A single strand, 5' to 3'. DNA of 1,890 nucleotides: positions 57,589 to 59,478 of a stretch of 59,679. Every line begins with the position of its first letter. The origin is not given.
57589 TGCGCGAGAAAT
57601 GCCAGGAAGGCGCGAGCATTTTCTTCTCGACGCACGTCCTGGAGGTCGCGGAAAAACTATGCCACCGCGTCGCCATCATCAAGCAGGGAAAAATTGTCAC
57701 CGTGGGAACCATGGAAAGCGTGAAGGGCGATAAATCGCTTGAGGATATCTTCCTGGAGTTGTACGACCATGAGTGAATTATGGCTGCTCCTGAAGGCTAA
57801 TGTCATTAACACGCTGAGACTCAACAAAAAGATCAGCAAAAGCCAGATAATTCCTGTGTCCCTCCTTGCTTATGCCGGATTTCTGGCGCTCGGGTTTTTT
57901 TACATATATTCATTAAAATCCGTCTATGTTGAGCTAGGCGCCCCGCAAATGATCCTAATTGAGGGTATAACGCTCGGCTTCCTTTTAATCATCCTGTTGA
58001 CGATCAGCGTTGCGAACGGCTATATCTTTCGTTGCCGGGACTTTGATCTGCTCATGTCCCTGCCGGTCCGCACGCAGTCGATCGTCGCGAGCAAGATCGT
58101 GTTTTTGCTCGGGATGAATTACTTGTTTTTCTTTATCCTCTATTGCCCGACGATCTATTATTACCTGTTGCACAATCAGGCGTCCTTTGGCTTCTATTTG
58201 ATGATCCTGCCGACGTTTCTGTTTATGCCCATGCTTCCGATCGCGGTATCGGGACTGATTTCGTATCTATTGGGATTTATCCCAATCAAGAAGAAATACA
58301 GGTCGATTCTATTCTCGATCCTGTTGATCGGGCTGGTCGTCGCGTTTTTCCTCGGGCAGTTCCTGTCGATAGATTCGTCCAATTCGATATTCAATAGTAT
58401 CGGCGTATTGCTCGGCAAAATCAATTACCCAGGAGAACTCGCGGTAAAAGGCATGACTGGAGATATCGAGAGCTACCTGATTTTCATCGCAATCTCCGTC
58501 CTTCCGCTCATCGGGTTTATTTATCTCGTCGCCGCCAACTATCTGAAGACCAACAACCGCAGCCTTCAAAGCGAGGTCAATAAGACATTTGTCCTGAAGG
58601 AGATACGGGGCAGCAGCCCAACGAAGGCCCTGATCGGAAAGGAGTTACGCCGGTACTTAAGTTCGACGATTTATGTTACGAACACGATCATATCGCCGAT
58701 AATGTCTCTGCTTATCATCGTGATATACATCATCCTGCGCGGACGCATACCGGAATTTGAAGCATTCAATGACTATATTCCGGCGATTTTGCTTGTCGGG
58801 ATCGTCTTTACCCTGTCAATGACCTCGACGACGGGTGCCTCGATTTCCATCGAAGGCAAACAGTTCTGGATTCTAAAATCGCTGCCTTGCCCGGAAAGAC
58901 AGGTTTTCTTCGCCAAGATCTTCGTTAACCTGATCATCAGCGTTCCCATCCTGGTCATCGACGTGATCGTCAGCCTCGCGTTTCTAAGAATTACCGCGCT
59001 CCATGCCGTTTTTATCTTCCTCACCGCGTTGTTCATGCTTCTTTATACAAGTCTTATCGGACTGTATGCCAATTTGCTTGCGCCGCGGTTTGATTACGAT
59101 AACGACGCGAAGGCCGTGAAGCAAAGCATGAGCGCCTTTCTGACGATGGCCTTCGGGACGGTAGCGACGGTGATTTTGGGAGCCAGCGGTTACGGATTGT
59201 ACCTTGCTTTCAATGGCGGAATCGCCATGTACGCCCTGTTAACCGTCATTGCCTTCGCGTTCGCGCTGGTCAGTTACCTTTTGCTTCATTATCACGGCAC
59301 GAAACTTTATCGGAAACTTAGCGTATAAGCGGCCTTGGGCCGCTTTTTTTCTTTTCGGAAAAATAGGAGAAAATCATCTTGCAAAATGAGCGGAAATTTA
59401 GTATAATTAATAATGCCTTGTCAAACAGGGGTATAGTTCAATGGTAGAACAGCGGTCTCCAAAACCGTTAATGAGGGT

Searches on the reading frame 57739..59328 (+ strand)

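Call 36: search_protein_families(library=pfam, proteins=[window:57739-59328:+], max_evalue=0.00001)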
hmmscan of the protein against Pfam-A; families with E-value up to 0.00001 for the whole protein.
window:57739-59328:+ (529 aa): 1 family
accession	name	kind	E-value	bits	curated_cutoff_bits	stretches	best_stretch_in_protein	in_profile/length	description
PF16949.11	ABC_tran_2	-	8e-12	45.2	25.7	1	286-495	290-501/542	Putative ATP-binding cassette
